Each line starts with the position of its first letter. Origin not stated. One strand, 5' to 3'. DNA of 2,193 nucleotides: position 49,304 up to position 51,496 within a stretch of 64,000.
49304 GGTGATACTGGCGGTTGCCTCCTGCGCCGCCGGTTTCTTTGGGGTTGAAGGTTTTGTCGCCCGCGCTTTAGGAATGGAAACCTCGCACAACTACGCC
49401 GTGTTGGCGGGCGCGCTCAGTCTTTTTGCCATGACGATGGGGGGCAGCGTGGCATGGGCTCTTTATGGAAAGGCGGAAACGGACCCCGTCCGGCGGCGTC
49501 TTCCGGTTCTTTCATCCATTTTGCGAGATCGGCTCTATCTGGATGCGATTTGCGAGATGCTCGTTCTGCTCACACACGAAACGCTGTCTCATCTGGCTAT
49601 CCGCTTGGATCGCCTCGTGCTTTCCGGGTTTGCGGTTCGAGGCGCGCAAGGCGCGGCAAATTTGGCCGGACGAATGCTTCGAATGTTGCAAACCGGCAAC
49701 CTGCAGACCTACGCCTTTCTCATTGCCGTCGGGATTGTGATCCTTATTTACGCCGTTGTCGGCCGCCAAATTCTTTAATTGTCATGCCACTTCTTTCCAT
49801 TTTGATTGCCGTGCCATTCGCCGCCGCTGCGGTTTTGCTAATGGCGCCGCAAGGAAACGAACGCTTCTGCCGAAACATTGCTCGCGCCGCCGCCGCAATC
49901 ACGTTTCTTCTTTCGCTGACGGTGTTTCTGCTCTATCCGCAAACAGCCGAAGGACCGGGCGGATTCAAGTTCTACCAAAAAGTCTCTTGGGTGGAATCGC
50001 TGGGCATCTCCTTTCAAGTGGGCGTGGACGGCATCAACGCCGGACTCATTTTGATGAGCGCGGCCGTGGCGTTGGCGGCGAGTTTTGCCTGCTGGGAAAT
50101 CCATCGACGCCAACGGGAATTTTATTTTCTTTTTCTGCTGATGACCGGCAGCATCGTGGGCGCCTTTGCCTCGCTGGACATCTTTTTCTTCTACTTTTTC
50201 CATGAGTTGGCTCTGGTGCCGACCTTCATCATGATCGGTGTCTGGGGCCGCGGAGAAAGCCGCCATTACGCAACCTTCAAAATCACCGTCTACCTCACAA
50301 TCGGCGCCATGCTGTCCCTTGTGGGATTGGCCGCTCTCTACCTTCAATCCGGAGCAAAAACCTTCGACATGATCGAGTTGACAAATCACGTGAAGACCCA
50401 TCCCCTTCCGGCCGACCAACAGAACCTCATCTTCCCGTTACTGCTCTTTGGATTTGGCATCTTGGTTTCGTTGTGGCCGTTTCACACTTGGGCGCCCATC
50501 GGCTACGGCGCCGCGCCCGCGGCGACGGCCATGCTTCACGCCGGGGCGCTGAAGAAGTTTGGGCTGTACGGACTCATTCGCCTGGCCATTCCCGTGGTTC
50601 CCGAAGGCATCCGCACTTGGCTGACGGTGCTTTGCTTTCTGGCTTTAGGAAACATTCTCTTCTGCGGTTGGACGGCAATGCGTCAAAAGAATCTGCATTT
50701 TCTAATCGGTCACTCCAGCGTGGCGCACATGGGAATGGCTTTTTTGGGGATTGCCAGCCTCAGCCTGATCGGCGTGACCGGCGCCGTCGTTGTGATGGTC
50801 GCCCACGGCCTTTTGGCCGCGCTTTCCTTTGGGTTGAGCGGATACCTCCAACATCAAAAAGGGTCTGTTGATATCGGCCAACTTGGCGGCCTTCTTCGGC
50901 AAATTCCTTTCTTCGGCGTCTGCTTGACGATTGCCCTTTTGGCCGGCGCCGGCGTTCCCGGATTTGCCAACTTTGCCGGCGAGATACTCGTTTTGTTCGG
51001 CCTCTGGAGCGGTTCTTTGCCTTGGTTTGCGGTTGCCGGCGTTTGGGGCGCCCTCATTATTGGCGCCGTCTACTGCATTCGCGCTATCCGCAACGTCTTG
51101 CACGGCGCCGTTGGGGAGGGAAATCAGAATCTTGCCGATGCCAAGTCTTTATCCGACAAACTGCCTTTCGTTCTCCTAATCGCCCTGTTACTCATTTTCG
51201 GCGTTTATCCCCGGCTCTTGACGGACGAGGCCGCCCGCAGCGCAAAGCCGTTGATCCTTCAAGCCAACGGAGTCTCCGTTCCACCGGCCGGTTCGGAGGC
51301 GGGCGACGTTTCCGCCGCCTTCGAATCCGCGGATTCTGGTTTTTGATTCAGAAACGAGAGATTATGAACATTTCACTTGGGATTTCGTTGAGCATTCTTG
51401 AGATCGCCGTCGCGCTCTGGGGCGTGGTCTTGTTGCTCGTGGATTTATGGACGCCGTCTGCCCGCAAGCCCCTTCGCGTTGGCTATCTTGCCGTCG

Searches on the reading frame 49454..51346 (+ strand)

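Call 55: search_protein_families(library=pfam, proteins=[window:49454-51346:+], max_evalue=0.00001)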
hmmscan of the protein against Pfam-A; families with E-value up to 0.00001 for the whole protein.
window:49454-51346:+ (630 aa): 1 family
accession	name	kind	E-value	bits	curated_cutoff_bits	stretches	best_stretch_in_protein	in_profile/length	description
PF00361.26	Proton_antipo_M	-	2e-51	175.4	21.5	1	240-535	1-293/294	NADH:quinone oxidoreductase/Mrp antiporter, TM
